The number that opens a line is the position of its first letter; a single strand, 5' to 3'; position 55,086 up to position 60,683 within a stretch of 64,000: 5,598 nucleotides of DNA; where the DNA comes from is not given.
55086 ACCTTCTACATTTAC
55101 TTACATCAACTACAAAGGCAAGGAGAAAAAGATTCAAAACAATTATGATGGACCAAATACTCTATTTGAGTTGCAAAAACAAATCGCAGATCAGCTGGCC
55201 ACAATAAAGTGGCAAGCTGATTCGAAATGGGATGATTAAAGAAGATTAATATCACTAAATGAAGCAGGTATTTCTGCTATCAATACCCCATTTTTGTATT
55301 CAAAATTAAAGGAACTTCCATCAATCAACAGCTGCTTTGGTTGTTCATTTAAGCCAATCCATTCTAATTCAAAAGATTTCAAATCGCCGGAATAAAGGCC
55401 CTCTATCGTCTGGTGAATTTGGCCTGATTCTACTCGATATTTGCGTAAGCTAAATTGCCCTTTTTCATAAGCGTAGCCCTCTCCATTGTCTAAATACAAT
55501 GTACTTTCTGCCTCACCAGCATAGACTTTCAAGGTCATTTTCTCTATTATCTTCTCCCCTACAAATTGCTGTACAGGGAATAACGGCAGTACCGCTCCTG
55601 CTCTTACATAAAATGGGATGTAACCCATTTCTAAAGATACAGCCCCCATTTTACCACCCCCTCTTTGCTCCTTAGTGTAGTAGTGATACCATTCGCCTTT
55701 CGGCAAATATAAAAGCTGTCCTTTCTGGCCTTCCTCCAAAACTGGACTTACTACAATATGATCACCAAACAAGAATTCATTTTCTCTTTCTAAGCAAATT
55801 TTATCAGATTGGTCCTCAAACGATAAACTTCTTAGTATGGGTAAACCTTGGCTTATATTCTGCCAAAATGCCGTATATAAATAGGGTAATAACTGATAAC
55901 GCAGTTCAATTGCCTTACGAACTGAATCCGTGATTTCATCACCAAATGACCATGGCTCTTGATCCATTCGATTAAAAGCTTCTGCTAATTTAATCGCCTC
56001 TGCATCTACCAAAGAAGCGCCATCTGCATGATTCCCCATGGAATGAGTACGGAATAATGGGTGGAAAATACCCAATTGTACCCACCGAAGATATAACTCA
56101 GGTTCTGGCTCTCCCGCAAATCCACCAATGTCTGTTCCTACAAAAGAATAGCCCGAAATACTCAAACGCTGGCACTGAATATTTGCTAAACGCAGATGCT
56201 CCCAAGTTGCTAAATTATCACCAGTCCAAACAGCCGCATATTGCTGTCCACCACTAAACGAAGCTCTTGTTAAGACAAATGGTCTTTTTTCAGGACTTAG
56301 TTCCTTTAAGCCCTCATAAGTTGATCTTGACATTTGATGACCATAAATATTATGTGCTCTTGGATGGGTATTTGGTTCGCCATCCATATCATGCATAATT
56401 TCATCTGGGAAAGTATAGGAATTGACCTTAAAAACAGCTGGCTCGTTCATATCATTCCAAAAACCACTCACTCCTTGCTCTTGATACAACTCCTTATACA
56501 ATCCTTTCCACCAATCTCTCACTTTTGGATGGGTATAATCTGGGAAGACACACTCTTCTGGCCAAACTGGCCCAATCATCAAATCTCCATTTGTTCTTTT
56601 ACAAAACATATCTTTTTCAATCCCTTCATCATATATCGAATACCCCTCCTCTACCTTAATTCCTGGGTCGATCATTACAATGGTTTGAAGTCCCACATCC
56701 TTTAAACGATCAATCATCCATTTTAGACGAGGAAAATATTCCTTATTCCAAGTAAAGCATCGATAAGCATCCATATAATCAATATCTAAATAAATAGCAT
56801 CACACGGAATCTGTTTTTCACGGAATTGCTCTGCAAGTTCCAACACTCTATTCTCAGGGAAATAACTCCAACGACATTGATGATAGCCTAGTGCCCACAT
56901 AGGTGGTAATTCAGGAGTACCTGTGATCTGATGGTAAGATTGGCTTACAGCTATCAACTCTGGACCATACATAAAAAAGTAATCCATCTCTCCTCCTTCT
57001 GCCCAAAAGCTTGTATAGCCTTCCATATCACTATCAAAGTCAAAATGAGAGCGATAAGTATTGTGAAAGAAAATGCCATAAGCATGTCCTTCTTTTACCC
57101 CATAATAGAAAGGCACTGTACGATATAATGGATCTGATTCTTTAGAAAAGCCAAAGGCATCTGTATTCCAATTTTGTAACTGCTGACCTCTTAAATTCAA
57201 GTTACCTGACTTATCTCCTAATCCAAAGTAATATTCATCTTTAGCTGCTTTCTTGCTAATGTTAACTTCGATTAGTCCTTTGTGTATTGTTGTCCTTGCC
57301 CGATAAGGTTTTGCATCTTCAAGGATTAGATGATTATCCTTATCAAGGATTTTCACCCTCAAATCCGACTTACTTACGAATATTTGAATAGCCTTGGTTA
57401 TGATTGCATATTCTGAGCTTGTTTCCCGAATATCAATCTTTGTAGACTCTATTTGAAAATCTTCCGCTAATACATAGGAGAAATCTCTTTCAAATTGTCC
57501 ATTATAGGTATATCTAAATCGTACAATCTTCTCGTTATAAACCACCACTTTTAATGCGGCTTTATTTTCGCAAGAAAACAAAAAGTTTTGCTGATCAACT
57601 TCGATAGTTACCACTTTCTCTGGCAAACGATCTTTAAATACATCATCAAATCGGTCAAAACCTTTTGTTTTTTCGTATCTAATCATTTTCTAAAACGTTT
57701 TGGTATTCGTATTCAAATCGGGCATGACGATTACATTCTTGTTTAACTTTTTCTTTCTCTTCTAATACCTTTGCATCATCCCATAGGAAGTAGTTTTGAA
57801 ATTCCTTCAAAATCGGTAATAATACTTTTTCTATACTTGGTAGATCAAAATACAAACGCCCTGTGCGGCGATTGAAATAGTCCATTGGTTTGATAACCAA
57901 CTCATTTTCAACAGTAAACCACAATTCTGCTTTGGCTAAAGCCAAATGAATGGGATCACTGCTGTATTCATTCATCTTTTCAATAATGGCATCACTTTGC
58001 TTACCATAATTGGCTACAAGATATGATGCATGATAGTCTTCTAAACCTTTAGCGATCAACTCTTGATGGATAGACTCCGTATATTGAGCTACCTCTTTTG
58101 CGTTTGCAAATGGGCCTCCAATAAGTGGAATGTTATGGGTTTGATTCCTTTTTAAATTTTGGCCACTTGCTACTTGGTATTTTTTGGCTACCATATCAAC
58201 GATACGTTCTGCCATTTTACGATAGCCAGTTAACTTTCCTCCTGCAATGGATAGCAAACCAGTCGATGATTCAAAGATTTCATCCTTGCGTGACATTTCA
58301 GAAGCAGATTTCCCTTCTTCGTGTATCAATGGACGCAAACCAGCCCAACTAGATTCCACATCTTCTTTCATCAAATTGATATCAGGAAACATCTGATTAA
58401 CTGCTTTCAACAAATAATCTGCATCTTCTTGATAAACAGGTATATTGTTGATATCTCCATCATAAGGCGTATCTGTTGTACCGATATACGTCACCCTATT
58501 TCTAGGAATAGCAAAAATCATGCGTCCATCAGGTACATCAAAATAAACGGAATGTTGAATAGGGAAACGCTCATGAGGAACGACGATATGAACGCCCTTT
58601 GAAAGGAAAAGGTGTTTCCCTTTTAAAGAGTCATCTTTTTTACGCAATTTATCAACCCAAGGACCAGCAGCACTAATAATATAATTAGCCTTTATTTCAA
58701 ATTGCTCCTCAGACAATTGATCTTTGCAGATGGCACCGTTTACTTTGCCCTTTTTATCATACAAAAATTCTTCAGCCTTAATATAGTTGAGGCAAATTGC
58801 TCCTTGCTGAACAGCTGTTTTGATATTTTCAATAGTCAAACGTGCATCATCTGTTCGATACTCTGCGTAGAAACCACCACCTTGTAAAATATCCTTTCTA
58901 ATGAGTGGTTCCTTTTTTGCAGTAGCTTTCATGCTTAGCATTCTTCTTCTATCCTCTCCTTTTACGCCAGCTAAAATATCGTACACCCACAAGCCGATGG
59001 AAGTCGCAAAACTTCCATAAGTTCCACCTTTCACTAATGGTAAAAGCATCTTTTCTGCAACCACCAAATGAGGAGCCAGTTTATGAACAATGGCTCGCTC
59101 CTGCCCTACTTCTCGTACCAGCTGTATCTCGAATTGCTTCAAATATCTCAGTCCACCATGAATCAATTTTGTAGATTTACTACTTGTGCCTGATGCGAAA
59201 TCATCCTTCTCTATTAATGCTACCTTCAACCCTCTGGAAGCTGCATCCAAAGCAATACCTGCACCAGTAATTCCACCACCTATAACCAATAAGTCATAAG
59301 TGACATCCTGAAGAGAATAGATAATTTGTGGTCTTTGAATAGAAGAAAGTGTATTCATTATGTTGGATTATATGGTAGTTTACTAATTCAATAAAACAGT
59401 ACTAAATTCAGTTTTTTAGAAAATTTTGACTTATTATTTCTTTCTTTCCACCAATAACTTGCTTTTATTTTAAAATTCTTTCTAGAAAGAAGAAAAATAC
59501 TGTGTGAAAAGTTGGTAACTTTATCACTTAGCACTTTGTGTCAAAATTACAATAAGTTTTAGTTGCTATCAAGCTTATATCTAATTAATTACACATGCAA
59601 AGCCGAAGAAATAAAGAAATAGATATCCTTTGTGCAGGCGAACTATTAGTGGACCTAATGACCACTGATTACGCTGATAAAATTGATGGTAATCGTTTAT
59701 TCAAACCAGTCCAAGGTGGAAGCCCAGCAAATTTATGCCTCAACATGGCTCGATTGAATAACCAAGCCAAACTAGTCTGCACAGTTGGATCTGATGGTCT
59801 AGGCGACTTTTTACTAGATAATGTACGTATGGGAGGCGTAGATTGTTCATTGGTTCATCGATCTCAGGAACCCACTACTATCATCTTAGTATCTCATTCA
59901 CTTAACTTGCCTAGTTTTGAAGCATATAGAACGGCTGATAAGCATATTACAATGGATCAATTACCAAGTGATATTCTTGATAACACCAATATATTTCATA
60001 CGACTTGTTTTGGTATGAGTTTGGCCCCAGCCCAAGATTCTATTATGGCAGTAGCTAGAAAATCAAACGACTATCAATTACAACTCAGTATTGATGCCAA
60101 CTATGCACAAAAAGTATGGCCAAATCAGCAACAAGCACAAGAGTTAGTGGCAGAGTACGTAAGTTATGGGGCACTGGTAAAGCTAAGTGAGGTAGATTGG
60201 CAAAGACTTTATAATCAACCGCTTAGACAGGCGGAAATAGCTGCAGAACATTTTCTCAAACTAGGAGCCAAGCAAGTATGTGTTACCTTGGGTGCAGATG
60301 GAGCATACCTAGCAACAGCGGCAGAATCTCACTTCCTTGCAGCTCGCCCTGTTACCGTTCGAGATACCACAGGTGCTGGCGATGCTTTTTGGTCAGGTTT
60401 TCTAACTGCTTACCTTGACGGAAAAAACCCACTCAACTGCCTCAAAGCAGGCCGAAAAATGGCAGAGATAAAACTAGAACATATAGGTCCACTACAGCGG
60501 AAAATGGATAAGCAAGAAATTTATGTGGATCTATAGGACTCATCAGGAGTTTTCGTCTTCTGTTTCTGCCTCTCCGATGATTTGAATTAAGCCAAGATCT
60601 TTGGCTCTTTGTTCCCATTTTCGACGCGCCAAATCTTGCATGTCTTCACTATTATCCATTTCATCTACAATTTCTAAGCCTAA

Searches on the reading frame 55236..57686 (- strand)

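Call 53: search_protein_families(library=pfam, proteins=[window:55236-57686:-], max_evalue=0.0001)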
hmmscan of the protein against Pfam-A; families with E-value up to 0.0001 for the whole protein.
window:55236-57686:- (816 aa): 4 families
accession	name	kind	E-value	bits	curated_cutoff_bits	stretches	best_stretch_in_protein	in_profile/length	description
PF01055.32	Glyco_hydro_31_2nd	-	2.2e-122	409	23.5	1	258-606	1-328/328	Glycosyl hydrolases family 31 TIM-barrel domain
PF13802.12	Gal_mutarotas_2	-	1.2e-40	140.2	27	1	45-216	2-184/184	Glycosyl hydrolase 31 N-terminal galactose mutarotase-like domain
PF21365.3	Glyco_hydro_31_3rd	-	3.1e-20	72.9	24.4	1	614-700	1-87/87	Glycosyl hydrolase family 31 C-terminal domain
PF17137.9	DUF5110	-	5.5e-12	46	27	1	717-778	2-70/71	Domain of unknown function (DUF5110)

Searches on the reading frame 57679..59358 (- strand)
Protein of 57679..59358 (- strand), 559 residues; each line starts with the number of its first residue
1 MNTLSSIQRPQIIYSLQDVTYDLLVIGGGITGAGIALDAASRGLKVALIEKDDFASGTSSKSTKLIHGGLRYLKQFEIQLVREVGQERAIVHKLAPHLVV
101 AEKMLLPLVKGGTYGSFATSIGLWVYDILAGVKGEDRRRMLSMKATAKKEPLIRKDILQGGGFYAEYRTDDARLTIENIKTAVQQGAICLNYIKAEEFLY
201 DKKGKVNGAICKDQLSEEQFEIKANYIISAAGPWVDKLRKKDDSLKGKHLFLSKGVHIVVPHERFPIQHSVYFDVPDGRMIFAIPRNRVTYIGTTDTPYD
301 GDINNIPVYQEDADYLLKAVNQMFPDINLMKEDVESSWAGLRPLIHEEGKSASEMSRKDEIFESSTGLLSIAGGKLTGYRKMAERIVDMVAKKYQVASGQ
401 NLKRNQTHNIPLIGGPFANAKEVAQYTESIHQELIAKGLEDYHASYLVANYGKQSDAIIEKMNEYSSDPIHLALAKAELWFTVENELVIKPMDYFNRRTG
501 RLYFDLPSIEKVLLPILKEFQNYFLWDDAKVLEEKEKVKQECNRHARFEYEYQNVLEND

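Call 53: search_protein_families(library=pfam, proteins=[window:57679-59358:-], max_evalue=0.0001)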
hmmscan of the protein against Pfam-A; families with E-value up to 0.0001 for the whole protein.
window:57679-59358:- (559 aa): 5 families
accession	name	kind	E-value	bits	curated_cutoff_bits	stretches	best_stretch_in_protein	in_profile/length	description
PF01266.30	DAO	-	3.2e-54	185.2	27.9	1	22-354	1-322/353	FAD dependent oxidoreductase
PF16901.10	DAO_C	-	3.4e-16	59.7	31.4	1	406-530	2-125/126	C-terminal domain of alpha-glycerophosphate oxidase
PF00890.30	FAD_binding_2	-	1.6e-07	31.3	20.4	1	22-62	1-41/414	FAD binding domain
PF12831.13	FAD_oxidored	-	5.4e-06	26.4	27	1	22-64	1-43/416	FAD dependent oxidoreductase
PF13450.12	NAD_binding_8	-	4.9e-05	24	21.9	0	25-62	1-38/68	NAD(P)-binding Rossmann-like domain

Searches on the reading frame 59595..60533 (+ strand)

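Call 53: search_protein_families(library=pfam, proteins=[window:59595-60533:+], max_evalue=0.0001)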
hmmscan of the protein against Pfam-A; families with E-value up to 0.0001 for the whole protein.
window:59595-60533:+ (313 aa): 1 family
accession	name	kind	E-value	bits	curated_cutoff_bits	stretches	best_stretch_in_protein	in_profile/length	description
PF00294.29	PfkB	-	2.5e-40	139.2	25.8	1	10-299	3-295/302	pfkB family carbohydrate kinase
